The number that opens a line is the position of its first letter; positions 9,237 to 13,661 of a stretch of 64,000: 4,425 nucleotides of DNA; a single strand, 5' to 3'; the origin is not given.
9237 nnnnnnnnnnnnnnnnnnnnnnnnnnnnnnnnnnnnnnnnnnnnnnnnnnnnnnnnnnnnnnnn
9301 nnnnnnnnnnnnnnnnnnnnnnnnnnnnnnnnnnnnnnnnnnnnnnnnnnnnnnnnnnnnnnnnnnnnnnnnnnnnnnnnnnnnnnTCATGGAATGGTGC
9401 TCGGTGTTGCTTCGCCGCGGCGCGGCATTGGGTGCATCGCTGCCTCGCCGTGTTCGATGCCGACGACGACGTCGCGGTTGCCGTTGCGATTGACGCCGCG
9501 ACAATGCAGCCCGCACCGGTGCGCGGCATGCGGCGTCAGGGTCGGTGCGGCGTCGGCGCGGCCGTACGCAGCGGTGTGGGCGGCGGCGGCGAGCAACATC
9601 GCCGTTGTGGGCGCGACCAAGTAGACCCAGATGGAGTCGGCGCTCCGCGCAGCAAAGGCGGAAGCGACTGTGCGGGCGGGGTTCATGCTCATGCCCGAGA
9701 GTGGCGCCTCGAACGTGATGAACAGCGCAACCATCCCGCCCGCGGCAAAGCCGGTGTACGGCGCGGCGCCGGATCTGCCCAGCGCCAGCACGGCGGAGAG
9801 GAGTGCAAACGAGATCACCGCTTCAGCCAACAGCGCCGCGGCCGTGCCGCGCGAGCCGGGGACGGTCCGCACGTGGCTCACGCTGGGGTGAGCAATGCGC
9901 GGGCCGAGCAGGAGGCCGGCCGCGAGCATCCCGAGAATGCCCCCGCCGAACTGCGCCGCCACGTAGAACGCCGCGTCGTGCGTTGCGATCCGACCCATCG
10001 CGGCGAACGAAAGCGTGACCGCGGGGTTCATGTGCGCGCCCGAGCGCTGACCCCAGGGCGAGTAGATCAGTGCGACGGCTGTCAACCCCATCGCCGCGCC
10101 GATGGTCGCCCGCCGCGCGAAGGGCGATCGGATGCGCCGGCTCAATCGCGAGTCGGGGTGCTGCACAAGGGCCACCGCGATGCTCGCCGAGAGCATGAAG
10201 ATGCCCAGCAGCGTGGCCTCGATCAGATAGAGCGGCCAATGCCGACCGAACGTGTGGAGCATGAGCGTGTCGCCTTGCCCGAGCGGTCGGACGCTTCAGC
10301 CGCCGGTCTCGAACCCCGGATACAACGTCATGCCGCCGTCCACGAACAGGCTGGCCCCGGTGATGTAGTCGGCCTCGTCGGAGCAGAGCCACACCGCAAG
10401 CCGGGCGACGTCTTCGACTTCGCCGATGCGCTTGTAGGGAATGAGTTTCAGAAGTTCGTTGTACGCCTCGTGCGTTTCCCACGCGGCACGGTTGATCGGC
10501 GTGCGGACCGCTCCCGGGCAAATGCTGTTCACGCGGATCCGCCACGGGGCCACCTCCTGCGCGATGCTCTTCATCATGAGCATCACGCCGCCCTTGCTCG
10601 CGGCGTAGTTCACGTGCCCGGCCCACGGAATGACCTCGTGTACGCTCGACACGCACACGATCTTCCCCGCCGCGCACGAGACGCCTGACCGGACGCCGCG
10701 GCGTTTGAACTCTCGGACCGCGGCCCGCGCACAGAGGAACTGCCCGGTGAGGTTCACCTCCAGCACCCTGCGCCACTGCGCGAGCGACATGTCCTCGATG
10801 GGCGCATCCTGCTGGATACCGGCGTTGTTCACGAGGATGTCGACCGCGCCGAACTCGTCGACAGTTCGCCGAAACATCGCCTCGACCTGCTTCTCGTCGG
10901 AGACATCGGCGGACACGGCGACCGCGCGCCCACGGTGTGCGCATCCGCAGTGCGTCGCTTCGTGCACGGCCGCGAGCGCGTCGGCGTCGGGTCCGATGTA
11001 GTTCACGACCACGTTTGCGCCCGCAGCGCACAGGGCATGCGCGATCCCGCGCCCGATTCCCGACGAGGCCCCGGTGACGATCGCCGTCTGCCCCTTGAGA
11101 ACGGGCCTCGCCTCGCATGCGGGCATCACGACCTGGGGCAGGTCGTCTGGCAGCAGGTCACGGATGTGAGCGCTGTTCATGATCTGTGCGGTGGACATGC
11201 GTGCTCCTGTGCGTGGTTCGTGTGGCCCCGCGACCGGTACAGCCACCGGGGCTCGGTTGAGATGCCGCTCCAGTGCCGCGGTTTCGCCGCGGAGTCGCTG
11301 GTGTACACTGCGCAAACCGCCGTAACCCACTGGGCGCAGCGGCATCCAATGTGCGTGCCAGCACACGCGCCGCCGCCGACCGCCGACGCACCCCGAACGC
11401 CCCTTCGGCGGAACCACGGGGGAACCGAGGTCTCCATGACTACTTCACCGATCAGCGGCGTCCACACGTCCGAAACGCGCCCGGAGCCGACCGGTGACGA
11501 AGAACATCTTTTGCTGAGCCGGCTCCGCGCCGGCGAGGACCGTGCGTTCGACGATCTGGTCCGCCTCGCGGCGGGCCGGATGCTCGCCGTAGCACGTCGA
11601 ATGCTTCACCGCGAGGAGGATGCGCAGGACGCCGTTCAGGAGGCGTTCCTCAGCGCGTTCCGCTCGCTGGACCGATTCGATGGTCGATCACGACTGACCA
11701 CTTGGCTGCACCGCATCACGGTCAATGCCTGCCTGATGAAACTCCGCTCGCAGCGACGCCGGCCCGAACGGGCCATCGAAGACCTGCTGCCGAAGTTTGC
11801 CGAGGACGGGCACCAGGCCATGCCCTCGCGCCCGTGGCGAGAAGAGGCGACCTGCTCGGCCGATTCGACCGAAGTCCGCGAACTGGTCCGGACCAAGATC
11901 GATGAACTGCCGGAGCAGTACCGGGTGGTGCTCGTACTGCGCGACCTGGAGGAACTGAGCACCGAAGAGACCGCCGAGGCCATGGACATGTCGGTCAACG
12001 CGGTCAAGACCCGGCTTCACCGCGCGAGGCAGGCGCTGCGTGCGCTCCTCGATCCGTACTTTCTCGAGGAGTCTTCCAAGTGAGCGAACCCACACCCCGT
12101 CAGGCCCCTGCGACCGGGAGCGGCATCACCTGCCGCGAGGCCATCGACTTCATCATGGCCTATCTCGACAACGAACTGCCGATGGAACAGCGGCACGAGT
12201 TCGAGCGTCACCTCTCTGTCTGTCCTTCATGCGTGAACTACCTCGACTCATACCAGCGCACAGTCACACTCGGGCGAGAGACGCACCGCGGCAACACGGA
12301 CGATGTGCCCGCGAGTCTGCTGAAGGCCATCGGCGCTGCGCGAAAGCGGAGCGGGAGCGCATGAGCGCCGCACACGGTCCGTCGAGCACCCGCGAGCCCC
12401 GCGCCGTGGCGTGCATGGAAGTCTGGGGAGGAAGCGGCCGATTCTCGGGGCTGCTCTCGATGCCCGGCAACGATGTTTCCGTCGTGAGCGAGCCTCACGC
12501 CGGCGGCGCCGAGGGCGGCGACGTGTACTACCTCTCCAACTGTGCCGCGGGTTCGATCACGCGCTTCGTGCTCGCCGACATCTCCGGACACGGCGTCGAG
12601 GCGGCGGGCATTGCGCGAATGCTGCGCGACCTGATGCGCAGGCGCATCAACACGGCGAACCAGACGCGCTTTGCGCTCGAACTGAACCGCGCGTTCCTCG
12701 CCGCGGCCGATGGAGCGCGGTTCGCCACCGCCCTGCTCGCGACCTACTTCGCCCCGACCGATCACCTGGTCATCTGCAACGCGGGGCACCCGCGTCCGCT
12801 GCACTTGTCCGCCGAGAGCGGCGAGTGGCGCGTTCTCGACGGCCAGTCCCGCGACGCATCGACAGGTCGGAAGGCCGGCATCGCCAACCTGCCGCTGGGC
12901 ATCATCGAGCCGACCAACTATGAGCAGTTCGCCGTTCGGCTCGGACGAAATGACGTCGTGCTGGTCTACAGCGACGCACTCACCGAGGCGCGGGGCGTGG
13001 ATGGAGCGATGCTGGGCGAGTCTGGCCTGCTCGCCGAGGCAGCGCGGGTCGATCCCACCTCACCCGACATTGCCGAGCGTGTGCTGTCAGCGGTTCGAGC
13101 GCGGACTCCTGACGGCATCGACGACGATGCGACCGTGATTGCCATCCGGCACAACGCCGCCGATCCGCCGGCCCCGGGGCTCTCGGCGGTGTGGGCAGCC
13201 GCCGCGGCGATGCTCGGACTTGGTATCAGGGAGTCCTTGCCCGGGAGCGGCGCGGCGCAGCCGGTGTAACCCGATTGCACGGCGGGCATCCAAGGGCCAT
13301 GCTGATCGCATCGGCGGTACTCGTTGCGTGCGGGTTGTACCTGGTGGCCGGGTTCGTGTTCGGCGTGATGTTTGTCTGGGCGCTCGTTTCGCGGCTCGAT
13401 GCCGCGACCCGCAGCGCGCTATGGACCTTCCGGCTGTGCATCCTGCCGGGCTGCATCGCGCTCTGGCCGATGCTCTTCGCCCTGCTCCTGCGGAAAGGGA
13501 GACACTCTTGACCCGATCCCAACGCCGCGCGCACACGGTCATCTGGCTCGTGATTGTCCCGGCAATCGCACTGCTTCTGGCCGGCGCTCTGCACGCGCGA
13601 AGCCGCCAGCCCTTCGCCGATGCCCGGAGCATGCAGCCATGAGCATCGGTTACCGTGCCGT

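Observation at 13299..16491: Candidate membrane redox/metal module downstream of the ZAS system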

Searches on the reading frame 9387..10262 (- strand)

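Call 68: search_protein_families(library=pfam, proteins=[window:9387-10262:-], max_evalue=0.001)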
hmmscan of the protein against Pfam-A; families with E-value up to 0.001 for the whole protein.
window:9387-10262:- (291 aa): 1 family
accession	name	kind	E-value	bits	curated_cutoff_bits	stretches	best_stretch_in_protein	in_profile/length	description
PF00230.25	MIP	-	6.9e-25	88.6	25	1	16-227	17-220/222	Major intrinsic protein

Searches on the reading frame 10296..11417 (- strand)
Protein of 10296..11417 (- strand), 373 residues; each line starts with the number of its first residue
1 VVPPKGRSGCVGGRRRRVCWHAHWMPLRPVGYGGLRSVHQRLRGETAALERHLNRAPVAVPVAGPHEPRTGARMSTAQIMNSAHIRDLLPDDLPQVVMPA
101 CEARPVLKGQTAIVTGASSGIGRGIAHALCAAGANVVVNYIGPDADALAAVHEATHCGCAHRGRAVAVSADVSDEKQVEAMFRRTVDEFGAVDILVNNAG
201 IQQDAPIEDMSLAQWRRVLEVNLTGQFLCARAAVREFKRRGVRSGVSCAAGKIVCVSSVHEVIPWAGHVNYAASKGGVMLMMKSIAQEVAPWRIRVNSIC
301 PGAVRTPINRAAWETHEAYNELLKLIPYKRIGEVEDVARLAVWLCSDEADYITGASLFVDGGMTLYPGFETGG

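Call 68: search_protein_families(library=pfam, proteins=[window:10296-11417:-], max_evalue=0.001)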
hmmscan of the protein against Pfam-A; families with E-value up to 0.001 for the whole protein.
window:10296-11417:- (373 aa): 4 families
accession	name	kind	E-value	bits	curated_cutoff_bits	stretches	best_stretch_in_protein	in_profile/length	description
PF13561.12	adh_short_C2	-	6.1e-66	222.8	27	1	116-364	1-236/236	Enoyl-(Acyl carrier protein) reductase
PF00106.31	adh_short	-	6.1e-55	186.2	26.6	1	110-315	1-193/195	short chain dehydrogenase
PF08659.16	KR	-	5.7e-15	56.1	22.6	1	111-274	2-152/180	KR domain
PF23441.1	SDR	-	5e-08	33.1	27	1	110-365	8-257/258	SDR-like rossmann domain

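Call 89: search_protein_families(library=ncbifam, proteins=[window:10299-11198:-], max_evalue=1e-10)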
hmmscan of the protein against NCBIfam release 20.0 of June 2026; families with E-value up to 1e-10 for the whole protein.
seq(300 aa): 209 families (the best 25 are shown)
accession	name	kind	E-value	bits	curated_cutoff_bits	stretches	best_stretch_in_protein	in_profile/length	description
NF006493.1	PRK08936.1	subfamily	3.6e-82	275.6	420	1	34-299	5-259/261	glucose-1-dehydrogenase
NF005559.1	PRK07231.1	subfamily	8.9e-75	251.4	215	1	34-291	2-248/249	glucose 1-dehydrogenase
NF004198.0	PRK05653.1-3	equivalog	2.2e-65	220.5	296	1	32-291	3-247/248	3-oxoacyl-ACP reductase FabG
NF009466.0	PRK12826.1-2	subfamily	3.5e-64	216.6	222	1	37-291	4-245/248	3-oxoacyl-ACP reductase FabG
TIGR01830.1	3oxo_ACP_reduc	equivalog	5.7e-64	216.1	297.75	1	39-290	1-238/239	3-oxoacyl-[acyl-carrier-protein] reductase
NF009384.0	PRK12743.1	equivalog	2.3e-62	210.5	264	1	37-292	7-249/258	SDR family oxidoreductase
NF009093.0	PRK12429.1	subfamily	2.2e-60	204.1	258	1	34-291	3-257/259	3-hydroxybutyrate dehydrogenase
NF004791.0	PRK06138.1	equivalog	1.8e-59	201.1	312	1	34-291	3-250/252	SDR family oxidoreductase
NF052558.1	MBtsdlDhBudC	equivalog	5e-58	196.6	270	1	35-291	2-242/250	meso-2,3-butanediol dehydrogenase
NF053807.1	RhamDHLra1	equivalog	5.2e-58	196.7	400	1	33-290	1-247/252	L-rhamnose 1-dehydrogenase Lra1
TIGR01963.1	PHB_DH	subfamily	1.2e-57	195.1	307.05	1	37-291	2-253/255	3-hydroxybutyrate dehydrogenase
NF004197.0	PRK05653.1-1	equivalog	1e-56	192.4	332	1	33-291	4-247/249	3-oxoacyl-ACP reductase FabG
NF005309.0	PRK06841.1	subfamily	1.3e-56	192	286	1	33-292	12-254/255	GolD/DthD family dehydrogenase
NF005681.0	PRK07478.1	subfamily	5.8e-56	189.7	267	1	33-291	3-250/254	SDR family oxidoreductase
NF009468.0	PRK12826.1-4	equivalog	3e-55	187.7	318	1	34-292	5-249/256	SDR family oxidoreductase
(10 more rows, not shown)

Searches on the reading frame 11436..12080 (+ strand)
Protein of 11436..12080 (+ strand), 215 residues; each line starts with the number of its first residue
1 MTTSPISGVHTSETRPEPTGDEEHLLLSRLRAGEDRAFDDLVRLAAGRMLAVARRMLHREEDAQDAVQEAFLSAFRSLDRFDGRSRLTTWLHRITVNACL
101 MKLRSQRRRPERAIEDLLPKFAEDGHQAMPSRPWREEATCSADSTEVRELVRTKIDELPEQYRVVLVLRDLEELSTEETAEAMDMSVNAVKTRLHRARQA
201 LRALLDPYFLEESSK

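Call 5: search_protein_families(library=pfam, proteins=[window:11436-12080:+], max_evalue=0.1)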
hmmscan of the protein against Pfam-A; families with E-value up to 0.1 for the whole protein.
seq(215 aa): 9 families
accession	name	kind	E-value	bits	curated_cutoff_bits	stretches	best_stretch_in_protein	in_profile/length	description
PF04542.20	Sigma70_r2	-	6.8e-19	67.9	24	1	43-109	3-71/71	Sigma-70 region 2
PF08281.18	Sigma70_r4_2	-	1.3e-18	66.8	25.7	1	149-201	2-54/54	Sigma-70, region 4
PF04545.22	Sigma70_r4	-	3.6e-11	42.8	24.1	1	155-203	2-50/50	Sigma-70, region 4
PF07638.17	Sigma70_ECF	-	3.3e-07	30.8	21.1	1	36-203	25-181/185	ECF sigma factor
PF10009.15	DUF2252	-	0.00026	20.6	22.3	1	40-163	81-206/392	Uncharacterized protein conserved in bacteria (DUF2252)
PF13556.12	HTH_30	-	0.0026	18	27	1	174-203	13-42/59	PucR C-terminal helix-turn-helix domain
PF22233.2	PhyR_sigma-like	-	0.042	14.1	27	0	165-198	11-44/50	Response regulator PhyR, sigma-like domain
PF02001.22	DUF134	-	0.057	14.4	27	0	165-201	42-78/98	Protein of unknown function DUF134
PF07544.18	Med9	-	0.074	13.6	26.9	0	168-206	10-47/80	RNA polymerase II transcription mediator complex subunit 9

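Call 6: search_protein_families(library=ncbifam, proteins=[window:11436-12080:+], max_evalue=0.1)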
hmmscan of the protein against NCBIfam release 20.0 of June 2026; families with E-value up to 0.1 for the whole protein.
seq(215 aa): 108 families (the best 25 are shown)
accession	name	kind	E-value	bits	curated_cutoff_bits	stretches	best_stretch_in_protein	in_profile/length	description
NF008888.0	PRK11922.1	equivalog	9.1e-51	172.7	204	1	13-205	7-196/231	RNA polymerase sigma factor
NF007223.0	PRK09641.1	equivalog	1.2e-39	136.1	209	1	27-205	9-184/187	RNA polymerase sigma factor SigW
NF007225.0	PRK09643.1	equivalog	3.6e-38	131.3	190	1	23-207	14-184/204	RNA polymerase sigma factor SigM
TIGR02948.1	SigW_bacill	equivalog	1.8e-35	122.7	243.1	1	27-204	9-183/187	RNA polymerase sigma factor SigW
NF004113.0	PRK05602.1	equivalog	2.2e-32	112.4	208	1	13-206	22-202/211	RNA polymerase sigma factor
TIGR02939.1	RpoE_Sigma70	equivalog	2.4e-32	112.5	236.15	1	22-207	6-188/190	RNA polymerase sigma factor RpoE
TIGR02937.1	sigma70-ECF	superfamily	6.3e-31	107.2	42.9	1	37-203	2-163/165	sigma-70 family RNA polymerase sigma factor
NF006089.0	PRK08241.1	subfamily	7.5e-31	107.5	240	1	29-203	15-202/343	RNA polymerase subunit sigma-70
TIGR02985.1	Sig70_bacteroi1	subfamily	2.2e-29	102.7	126.4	1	37-204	2-161/162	RNA polymerase sigma-70 factor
NF058625.1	sigma_PG0214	equivalog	2.4e-29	102.2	130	1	37-204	5-160/170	GFO_1088 family ECF-type sigma factor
NF009171.0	PRK12518.1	equivalog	1.1e-27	97.1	208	1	17-205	8-184/191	RNA polymerase sigma factor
NF009190.0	PRK12538.1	equivalog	3.2e-26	92.5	303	1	7-205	34-219/233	RNA polymerase sigma factor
TIGR02960.1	SigX5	hypoth_equivalog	5.1e-26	91.6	264.75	1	46-203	15-188/322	RNA polymerase sigma-70 factor, TIGR02960 family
NF009166.1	PRK12513.1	equivalog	1.8e-24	86.5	206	1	23-206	9-187/193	RNA polymerase sigma factor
TIGR02950.1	SigM_subfam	subfamily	2.3e-24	86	147.95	1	53-205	17-158/159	RNA polymerase sigma factor, SigM family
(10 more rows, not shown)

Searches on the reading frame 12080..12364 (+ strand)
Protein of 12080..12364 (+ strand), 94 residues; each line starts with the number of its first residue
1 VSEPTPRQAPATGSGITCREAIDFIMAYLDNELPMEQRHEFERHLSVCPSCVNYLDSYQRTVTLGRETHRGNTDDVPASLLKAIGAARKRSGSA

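Call 5: search_protein_families(library=pfam, proteins=[window:12080-12364:+], max_evalue=0.1)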
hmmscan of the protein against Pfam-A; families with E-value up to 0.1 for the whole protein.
window:12080-12364:+ (94 aa): 2 families
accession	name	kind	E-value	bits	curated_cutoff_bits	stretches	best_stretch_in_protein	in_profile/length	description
PF13490.11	zf-HC2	-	2.9e-12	46.9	22.2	1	18-51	1-34/35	Putative zinc-finger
PF17848.7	Zn_ribbon_ACC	-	0.0047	17.5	24.5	1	40-51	15-26/26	Acetyl-CoA carboxylase zinc finger domain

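Call 6: search_protein_families(library=ncbifam, proteins=[window:12080-12364:+], max_evalue=0.1)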
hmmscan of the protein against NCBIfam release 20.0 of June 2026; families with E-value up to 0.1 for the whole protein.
window:12080-12364:+ (94 aa): 4 families
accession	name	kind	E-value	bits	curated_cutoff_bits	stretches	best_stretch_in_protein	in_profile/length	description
TIGR03988.1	antisig_RsrA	equivalog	4.3e-09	36.4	62.5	1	18-80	2-62/77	mycothiol system anti-sigma-R factor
NF052368.1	antisigmaE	subfamily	5.2e-08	32.6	50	1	17-55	3-41/48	anti-sigma factor family protein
NF052375.1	antisigma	equivalog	1.3e-05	25.3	100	1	26-90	3-64/217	anti-sigma factor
NF041468.1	anti_sig_RseA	equivalog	1.7e-05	25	165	1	18-82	37-98/135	anti-sigma E factor RseA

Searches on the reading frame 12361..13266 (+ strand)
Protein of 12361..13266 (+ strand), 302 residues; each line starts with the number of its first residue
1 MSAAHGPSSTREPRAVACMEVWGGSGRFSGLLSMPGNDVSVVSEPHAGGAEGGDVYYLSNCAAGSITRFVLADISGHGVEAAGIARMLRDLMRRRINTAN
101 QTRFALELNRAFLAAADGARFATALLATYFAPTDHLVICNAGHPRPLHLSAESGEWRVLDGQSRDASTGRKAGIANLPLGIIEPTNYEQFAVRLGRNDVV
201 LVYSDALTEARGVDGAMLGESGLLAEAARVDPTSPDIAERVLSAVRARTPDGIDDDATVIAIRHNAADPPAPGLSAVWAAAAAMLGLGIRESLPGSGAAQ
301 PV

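Call 5: search_protein_families(library=pfam, proteins=[window:12361-13266:+], max_evalue=0.1)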
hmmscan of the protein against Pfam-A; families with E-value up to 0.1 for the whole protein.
seq(302 aa): 1 family
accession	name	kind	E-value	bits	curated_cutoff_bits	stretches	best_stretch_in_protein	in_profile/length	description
PF07228.17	SpoIIE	-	6.7e-34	117.9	25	1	67-264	5-191/192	Stage II sporulation protein E (SpoIIE)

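Call 6: search_protein_families(library=ncbifam, proteins=[window:12361-13266:+], max_evalue=0.1)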
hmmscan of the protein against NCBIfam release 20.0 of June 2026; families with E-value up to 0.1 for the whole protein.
seq(302 aa): 1 family
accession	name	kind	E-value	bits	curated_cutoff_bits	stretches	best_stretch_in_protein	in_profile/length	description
TIGR02865.1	spore_II_E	equivalog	8.7e-05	20.8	490.8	1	175-263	675-762/764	stage II sporulation protein E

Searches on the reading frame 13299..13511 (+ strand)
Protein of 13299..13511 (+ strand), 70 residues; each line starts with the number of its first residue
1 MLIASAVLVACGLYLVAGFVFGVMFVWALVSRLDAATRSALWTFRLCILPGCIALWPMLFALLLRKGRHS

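Call 5: search_protein_families(library=pfam, proteins=[window:13299-13511:+], max_evalue=0.1)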
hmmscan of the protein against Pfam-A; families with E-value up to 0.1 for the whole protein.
window:13299-13511:+ (70 aa): 0 families

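Call 6: search_protein_families(library=ncbifam, proteins=[window:13299-13511:+], max_evalue=0.1)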
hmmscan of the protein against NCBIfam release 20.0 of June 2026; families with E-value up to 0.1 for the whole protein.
window:13299-13511:+ (70 aa): 0 families
